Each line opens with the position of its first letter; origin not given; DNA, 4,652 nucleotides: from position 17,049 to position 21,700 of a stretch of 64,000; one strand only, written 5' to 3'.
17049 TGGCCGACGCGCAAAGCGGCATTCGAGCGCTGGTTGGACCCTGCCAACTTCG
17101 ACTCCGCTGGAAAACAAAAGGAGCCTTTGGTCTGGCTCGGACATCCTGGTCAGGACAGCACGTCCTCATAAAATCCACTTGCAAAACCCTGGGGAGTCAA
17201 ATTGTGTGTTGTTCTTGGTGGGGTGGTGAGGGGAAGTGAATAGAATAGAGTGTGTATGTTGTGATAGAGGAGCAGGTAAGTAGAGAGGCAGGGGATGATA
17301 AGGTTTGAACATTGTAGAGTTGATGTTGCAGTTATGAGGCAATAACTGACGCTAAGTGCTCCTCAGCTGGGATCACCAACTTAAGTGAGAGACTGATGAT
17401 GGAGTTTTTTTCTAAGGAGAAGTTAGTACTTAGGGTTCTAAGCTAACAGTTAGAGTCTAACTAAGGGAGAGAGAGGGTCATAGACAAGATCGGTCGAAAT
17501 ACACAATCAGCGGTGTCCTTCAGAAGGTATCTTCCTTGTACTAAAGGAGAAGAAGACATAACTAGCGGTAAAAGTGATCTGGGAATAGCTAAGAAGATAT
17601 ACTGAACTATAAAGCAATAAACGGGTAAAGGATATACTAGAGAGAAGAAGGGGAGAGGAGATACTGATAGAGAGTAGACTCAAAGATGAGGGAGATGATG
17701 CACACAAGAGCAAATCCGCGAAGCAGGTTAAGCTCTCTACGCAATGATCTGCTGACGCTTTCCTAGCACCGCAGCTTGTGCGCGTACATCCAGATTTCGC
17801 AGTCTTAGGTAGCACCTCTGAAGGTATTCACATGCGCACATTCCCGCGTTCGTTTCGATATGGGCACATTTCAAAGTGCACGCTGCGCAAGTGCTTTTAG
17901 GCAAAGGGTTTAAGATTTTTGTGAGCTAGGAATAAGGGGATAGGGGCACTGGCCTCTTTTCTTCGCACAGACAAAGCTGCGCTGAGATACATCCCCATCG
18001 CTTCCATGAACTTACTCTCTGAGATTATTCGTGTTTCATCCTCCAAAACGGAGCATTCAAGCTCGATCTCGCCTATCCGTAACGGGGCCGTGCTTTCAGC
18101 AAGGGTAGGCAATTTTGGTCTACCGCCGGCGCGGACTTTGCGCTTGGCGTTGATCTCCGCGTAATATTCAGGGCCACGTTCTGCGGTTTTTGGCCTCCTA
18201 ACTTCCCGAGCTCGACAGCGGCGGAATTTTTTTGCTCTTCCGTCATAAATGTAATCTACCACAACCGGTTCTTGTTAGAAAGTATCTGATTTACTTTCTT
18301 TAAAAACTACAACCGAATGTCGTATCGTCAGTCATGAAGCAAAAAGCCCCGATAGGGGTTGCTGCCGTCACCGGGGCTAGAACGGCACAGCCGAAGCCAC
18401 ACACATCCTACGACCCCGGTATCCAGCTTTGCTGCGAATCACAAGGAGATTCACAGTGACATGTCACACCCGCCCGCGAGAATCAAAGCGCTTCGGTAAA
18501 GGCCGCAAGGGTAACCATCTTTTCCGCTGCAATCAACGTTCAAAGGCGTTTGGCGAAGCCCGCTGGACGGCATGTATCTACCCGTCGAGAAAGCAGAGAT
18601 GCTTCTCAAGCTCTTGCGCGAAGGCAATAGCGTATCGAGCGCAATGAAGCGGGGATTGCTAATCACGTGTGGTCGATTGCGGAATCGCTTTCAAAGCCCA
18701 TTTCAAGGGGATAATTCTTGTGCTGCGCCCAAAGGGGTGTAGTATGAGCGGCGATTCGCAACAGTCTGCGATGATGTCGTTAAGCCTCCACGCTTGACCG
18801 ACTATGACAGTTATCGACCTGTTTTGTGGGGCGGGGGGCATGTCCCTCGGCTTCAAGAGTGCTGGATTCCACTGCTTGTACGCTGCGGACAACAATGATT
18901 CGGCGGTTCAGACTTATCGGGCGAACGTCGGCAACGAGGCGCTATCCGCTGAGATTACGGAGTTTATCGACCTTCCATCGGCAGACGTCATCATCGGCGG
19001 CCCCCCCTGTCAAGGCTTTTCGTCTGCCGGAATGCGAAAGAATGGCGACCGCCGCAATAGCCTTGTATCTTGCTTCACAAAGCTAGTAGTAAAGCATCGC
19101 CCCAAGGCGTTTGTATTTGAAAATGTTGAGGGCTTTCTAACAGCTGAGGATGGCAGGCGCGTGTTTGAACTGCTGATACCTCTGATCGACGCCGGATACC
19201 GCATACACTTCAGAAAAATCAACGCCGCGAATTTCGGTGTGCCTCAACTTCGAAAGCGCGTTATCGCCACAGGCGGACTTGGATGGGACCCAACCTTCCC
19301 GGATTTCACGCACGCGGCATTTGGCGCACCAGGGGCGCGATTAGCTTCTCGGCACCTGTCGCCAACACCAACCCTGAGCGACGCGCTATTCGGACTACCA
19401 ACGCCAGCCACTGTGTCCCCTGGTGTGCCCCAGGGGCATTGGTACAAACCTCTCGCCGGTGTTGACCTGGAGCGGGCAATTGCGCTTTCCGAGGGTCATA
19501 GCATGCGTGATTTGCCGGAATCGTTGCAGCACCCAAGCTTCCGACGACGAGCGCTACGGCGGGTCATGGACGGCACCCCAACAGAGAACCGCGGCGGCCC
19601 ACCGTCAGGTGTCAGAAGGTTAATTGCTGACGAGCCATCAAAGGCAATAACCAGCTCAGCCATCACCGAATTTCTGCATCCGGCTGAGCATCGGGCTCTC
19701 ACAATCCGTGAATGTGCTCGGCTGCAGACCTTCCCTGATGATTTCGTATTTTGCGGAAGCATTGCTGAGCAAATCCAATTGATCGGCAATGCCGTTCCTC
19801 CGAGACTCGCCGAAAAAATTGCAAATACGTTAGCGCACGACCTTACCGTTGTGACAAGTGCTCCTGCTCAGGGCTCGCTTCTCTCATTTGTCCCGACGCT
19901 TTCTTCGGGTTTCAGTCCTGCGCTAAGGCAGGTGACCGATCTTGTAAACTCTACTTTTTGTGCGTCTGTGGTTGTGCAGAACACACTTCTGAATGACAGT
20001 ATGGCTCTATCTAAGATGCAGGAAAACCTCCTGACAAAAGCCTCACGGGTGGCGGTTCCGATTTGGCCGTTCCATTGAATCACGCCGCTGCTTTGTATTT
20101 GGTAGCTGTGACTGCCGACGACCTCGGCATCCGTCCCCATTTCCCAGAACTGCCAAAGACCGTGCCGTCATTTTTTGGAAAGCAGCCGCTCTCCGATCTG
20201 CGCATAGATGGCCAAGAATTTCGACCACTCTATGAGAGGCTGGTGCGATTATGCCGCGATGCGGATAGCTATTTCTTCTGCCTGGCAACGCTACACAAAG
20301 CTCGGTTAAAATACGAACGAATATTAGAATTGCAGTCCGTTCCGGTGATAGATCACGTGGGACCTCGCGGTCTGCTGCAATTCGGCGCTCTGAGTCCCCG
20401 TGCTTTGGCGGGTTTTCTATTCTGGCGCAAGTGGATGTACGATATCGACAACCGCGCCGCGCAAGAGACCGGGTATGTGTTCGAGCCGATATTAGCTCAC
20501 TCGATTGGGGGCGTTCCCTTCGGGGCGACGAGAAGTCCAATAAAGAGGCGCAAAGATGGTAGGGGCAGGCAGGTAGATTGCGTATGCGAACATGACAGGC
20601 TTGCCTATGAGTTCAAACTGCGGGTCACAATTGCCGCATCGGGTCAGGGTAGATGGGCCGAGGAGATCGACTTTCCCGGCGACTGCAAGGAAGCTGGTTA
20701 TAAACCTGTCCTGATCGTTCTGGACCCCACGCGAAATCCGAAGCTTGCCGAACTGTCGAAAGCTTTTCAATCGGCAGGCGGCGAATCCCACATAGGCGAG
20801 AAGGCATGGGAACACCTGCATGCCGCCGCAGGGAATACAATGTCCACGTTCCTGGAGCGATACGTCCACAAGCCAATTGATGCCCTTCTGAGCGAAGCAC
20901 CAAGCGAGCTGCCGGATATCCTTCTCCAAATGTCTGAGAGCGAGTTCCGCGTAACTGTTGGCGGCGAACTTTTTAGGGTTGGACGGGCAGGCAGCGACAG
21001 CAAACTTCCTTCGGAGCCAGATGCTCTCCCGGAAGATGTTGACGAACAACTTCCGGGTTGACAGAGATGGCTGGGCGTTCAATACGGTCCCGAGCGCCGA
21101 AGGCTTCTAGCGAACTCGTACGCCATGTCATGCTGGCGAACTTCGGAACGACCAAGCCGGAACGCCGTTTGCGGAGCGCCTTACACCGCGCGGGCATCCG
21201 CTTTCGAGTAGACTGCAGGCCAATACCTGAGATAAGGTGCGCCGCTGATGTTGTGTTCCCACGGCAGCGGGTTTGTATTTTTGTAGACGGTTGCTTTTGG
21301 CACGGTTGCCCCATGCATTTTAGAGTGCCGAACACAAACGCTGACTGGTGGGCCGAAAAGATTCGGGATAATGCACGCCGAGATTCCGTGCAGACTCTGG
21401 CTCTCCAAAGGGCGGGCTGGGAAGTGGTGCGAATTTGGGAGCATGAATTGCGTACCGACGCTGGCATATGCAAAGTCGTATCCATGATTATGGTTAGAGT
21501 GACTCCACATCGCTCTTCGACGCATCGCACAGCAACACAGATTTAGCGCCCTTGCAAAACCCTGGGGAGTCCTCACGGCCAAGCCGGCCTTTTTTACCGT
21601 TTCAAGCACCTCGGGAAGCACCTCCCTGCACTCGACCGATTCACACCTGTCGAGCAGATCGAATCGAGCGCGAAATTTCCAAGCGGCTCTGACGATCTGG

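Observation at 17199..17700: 0.5-kb tract almost devoid of C on one strand, at the edge of the mobile island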

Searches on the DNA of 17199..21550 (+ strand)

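Call 74: search_dna_similar(query=window:17199-21550:+, collection=plasmids, mode=distant, max_rows=10)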
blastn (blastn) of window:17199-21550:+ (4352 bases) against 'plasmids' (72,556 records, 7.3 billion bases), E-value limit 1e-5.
Records with a match: 1; places in all: 1; records where one place covers at least 80% of the query: 0.
Best place of each record, by identity: 60-80% 1.
By first word of the organism name: Planococcus 1.
By predicted mobility (MOB-suite, as given by PLSDB): non-mobilizable 1.
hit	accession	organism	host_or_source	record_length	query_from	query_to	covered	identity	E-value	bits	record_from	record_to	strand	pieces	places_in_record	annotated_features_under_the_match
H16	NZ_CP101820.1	Planococcus maritimus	-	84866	2484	2563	2%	77.5%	1e-6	64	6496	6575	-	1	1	DNA cytosine methyltransferase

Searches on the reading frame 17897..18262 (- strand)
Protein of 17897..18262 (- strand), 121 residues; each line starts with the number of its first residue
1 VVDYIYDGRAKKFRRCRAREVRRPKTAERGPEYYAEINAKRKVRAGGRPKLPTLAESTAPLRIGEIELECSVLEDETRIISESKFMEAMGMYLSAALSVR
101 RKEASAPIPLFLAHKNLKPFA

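Call 11: search_protein_families(library=pfam, proteins=[window:17897-18262:-], max_evalue=0.01)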
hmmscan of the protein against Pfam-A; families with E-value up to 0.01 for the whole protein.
window:17897-18262:- (121 aa): 0 families

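Call 12: find_homologous_proteins(query=window:17897-18262:-, max_evalue=0.001)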
Query window:17897-18262:- (121 aa): 21 proteins with E <= 0.001 among 32 candidates.
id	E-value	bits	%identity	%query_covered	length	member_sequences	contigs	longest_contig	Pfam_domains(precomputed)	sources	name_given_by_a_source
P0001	6.8e-39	151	74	80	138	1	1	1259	-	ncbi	-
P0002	2.7e-24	104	55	79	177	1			-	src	-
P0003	9.0e-24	102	69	62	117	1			-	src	-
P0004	1.4e-20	92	53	79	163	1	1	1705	-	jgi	jgi:hypothetical protein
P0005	2.5e-17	81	62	57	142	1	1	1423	-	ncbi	-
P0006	6.4e-17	80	47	79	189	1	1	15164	-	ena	-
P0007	7.0e-17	80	48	79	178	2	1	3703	-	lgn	-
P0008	7.9e-17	79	48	79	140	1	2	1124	-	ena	-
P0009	1.1e-16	79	52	79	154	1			-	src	-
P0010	2.6e-15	75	48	79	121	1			-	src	-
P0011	2.5e-14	71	51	64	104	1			-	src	-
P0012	3.1e-14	71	43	79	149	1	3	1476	-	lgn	-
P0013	8.6e-14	70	60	55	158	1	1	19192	-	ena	-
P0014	3.3e-13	68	64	48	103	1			-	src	-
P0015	2.3e-12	65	53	55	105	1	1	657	-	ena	-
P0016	4.6e-12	64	43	79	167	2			-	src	-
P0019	4.4e-7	48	88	27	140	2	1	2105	-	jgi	-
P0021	2.2e-4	39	84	26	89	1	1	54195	-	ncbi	-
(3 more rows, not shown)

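Call 16: find_encoding_contigs(protein=P0019, flank=5000)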
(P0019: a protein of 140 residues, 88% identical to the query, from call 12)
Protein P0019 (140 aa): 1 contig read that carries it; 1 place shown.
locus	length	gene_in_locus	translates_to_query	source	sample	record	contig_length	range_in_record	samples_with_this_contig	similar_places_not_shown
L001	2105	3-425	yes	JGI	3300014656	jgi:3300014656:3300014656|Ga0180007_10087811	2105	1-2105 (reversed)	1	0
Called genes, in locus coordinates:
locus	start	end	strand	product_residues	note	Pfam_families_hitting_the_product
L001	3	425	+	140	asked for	?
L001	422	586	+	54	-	-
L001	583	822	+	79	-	-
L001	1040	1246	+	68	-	-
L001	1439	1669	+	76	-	-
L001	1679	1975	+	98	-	-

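Call 17: find_encoding_contigs(protein=P0021, flank=8000)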
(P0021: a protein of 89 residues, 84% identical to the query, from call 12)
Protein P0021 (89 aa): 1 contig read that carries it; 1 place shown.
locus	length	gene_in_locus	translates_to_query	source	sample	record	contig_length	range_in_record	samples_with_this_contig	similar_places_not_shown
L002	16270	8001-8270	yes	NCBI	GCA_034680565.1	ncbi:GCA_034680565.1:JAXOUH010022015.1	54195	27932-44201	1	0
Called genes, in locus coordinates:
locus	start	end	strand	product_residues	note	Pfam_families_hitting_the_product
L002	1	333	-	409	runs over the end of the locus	-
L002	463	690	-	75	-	-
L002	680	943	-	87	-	-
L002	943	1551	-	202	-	-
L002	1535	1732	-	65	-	PF13560:HTH_31 (weak), PF01381:HTH_3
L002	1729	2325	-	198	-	-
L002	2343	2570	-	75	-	-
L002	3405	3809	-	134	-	PF13730:HTH_36 (faint)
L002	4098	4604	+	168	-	-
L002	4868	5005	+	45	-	-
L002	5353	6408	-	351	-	PF13614:AAA_31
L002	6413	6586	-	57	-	-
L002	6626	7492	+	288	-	PF02498:Bro-N (faint)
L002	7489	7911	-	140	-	-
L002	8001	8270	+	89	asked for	-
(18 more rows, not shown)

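Call 20: search_protein_families(library=pfam, proteins=[P0019, P0002, P0006, P0007, P0016], max_evalue=1)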
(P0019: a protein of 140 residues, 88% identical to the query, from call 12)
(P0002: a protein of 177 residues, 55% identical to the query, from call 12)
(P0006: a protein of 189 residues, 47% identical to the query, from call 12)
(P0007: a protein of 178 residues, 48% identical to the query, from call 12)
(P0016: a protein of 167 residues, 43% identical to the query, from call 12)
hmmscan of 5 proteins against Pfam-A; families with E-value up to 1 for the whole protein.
P0019 (140 aa): 0 families

P0002 (177 aa): 0 families

P0006 (189 aa): 0 families

P0007 (178 aa): 0 families

P0016 (167 aa): 0 families

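Call 21: search_protein_families(library=phrogs, proteins=[P0019, P0002, P0007, window:17897-18262:-], max_evalue=0.01)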
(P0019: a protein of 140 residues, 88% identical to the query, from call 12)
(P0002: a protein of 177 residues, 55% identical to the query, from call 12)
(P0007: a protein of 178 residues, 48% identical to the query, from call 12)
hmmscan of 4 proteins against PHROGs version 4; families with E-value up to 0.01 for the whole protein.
P0019 (140 aa): 1 family
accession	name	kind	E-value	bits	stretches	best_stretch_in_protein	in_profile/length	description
phrog_2384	-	unknown function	3.8e-37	129.3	1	11-135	91-213/338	-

P0002 (177 aa): 1 family
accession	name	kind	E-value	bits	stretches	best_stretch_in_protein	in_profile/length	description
phrog_2384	-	unknown function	4.9e-36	125.7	1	30-176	28-173/338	-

P0007 (178 aa): 1 family
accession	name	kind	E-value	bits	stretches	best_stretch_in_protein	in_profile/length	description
phrog_2384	-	unknown function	1.1e-36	127.8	1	34-178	31-171/338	-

window:17897-18262:- (121 aa): 1 family
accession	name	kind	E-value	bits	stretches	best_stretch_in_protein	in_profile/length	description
phrog_2384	-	unknown function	1.1e-11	45.7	1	39-120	32-110/338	-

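Call 22: search_dna_similar(query=P0019, collection=phages, mode=protein, max_rows=15)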
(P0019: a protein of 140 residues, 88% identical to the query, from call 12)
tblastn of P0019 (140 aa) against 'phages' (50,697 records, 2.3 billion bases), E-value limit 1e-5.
Records with a match: 60; places in all: 60; records where one place covers at least 80% of the query: 54.
Best place of each record, by identity: <60% 60.
By first word of the organism name: Salmonella 24; Enterobacteria 6; Escherichia 5; Gordonia 4; Stx 4; Streptococcus 4; Burkholderia 4; Stx2-converting 3; Erwinia 2; Stx2 1; and 3 more.
By host as written in the record: Salmonella enterica 10; Salmonella sp. 7; - 6; Salmonella enterica subsp. diarizonae 519/03 IIIb 2; Escherichia coli O157:H7 strain 981795 2; Gordonia westfalica NRRL B-24152 2; Burkholderia cepacia LMG 18821 2; Erwinia persicina 2; and 25 more.
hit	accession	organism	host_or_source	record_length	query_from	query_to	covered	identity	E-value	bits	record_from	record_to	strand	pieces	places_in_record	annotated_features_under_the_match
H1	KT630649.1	Salmonella phage SEN34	Salmonella enterica subsp. diarizonae ...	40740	15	139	89%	45.6%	4e-25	104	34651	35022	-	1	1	hypothetical protein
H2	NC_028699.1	Salmonella phage SEN34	Salmonella enterica subsp. diarizonae ...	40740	15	139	89%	45.6%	4e-25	104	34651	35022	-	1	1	P63C domain-containing protein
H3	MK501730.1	Gordonia phage Barco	Gordonia terrae 3612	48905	12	133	87%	45.2%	8e-24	100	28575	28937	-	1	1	34: hypothetical protein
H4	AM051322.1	Enterobacteria phage Nil3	Escherichia coli O157:H7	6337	20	133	81%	46.1%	3e-23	99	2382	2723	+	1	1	hypothetical protein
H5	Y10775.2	Escherichia phage 933W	E.coli serotype O157:H7 EDL933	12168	20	133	81%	46.1%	4e-23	99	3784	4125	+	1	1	hypothetical protein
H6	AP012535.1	Stx2-converting phage Stx2a_WGPS9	Escherichia coli O157:H7 strain 981795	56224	20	133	81%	46.1%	4e-23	99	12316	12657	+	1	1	hypothetical protein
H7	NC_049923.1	Stx2-converting phage Stx2a_WGPS9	Escherichia coli O157:H7 strain 981795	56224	20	133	81%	46.1%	4e-23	99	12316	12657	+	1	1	P63C domain-containing protein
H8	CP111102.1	Escherichia phage EDL933-Stx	Escherichia coli O157:H7 str. EDL933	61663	20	133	81%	46.1%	4e-23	99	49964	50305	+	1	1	record has no annotation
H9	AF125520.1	Escherichia phage 933W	Escherichia coli O157:H7, strain EDL933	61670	20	133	81%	46.1%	4e-23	99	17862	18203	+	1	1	L0095: hypothetical protein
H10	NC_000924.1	Escherichia phage 933W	Escherichia coli O157:H7 EDL933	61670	20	133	81%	46.1%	4e-23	99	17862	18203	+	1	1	P63C domain-containing protein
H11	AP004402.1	Stx2 converting phage I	Escherichia coli O157:H7 Okayama O-27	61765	20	133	81%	46.1%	4e-23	99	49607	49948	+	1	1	hypothetical protein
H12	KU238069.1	Stx converting phage vB_EcoS_P22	-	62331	20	133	81%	46.1%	4e-23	99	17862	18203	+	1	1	hypothetical protein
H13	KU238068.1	Stx converting phage vB_EcoS_P32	-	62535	20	133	81%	46.1%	4e-23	99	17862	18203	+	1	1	similar to hypothetical protein; vBEcoSP32_36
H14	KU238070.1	Stx converting phage vB_EcoS_ST2-8624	-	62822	20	133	81%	46.1%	4e-23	99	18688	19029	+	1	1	hypothetical protein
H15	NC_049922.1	Stx converting phage vB_EcoS_ST2-8624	-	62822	20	133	81%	46.1%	4e-23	99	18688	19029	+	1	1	P63C domain-containing protein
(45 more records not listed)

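Call 23: get_annotated_region(hit=H2, flank=1200)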
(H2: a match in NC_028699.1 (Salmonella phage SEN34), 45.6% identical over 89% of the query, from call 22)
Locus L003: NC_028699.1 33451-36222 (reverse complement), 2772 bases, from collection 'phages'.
description: Salmonella phage SEN34, complete genome.
organism: Salmonella phage SEN34 (NCBI taxid 1647463)
taxonomy: Viruses; Duplodnaviria; Heunggongvirae; Uroviricota; Caudoviricetes; Brunovirus; Brunovirus SEN34
host: Salmonella enterica subsp. diarizonae 519/03 IIIb; source: feces; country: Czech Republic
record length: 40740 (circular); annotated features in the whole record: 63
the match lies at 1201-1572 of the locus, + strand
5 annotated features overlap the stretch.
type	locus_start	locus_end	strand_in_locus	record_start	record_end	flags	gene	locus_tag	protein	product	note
CDS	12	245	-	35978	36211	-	-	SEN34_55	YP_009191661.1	hypothetical protein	-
CDS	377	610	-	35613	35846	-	-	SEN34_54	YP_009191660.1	RecA filament binding protein DinI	-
CDS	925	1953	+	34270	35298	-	-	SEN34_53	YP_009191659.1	P63C domain-containing protein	-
CDS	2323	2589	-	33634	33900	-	-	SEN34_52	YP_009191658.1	hypothetical protein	-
CDS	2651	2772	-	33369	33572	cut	-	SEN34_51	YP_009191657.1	DNA polymerase III theta subunit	-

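Call 24: get_annotated_region(hit=H3, flank=1200)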
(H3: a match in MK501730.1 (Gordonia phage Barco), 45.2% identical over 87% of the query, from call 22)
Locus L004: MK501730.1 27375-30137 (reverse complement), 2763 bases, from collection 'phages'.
description: Gordonia phage Barco, complete genome.
organism: Gordonia phage Barco (NCBI taxid 2517926)
taxonomy: Viruses; Duplodnaviria; Heunggongvirae; Uroviricota; Caudoviricetes; Jujuvirus
host: Gordonia terrae 3612; source: soil; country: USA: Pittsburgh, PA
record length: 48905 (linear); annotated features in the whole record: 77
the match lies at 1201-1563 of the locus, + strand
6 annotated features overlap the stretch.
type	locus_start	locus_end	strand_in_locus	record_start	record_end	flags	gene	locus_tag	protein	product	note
CDS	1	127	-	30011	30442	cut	37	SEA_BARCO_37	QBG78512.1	hypothetical protein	-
CDS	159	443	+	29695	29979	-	36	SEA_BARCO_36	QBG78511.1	hypothetical protein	-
CDS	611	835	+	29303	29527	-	35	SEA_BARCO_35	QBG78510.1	hypothetical protein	-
CDS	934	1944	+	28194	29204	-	34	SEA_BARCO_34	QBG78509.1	hypothetical protein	-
CDS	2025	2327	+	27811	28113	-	33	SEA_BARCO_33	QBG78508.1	hypothetical protein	-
CDS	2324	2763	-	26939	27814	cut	32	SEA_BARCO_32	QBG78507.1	minor tail protein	-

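Call 67: find_encoding_contigs(protein=P0006, flank=3000, max_places=2)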
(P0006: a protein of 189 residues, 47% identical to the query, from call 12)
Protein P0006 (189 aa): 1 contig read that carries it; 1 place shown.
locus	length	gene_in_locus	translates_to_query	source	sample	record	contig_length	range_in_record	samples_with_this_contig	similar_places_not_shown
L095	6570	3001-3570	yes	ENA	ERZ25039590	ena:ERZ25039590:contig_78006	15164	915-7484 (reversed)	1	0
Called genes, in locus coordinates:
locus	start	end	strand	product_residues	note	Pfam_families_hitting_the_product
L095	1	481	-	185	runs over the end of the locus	-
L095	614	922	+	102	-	-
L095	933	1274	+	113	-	-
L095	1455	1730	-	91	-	-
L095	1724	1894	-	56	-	-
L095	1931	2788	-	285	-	-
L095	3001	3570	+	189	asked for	-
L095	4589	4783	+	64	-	-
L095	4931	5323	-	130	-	-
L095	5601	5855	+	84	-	-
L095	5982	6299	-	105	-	PF05598:DUF772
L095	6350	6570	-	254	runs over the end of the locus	-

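Call 68: find_encoding_contigs(protein=P0013, flank=3000, max_places=2)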
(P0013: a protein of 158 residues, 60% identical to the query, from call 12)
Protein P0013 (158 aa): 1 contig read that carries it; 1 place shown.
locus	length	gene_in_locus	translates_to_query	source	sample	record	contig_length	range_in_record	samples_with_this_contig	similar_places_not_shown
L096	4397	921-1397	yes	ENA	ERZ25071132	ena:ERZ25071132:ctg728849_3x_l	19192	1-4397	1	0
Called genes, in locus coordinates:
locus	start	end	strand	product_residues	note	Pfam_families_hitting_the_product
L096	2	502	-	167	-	?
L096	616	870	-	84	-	-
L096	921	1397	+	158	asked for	-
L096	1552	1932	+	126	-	-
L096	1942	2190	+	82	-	-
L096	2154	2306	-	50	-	-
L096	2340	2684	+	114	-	PF09907:HigB_toxin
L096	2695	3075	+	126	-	-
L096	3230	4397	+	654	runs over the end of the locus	PF02518:HATPase_c (weak), PF13589:HATPase_c_3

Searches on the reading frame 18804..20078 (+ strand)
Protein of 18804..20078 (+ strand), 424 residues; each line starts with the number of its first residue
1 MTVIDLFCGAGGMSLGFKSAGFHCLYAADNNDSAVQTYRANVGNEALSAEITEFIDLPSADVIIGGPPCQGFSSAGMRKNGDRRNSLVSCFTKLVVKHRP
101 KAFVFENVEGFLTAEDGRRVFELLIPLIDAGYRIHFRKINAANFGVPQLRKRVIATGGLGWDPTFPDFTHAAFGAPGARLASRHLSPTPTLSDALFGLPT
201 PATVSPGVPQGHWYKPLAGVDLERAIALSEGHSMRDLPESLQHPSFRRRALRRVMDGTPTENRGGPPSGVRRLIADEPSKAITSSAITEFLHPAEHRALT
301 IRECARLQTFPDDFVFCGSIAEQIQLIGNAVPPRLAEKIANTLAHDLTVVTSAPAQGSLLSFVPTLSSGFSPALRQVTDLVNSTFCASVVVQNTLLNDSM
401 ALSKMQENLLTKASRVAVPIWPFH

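Call 11: search_protein_families(library=pfam, proteins=[window:18804-20078:+], max_evalue=0.01)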
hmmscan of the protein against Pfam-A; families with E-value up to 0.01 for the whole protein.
window:18804-20078:+ (424 aa): 2 families
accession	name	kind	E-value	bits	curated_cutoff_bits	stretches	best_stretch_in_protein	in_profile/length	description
PF00145.23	DNA_methylase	-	5.7e-65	220.3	22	2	1-157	1-160/324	C-5 cytosine-specific DNA methylase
PF09445.16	Methyltransf_15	-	0.0013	18.8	22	1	2-42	3-42/165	RNA cap guanine-N2 methyltransferase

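Call 33: find_encoding_contigs(protein=window:18804-20078:+, flank=6000, max_places=10)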
Protein window:18804-20078:+ (424 aa): no gene with exactly this product is on record in the collection.

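Call 70: list_cluster_members(proteins=[P0140, window:18804-20078:+, window:16443-17171:+, window:22019-22414:+])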
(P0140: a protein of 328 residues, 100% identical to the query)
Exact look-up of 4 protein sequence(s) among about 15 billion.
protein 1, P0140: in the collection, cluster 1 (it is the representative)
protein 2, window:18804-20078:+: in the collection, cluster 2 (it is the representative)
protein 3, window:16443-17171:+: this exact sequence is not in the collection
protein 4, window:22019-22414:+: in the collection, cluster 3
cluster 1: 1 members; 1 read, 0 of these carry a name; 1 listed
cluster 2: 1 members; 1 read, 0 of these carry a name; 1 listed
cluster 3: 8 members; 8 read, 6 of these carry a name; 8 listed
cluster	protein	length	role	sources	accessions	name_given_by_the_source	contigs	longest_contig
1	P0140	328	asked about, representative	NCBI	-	-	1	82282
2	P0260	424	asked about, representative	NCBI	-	-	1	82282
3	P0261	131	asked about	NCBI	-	-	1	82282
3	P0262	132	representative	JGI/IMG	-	glyoxylase I family protein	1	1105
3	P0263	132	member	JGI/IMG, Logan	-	glyoxylase I family protein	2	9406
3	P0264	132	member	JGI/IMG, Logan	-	glyoxylase I family protein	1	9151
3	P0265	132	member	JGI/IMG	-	glyoxylase I family protein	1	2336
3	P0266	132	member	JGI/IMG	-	glyoxylase I family protein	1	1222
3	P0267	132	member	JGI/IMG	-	glyoxylase I family protein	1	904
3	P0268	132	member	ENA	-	-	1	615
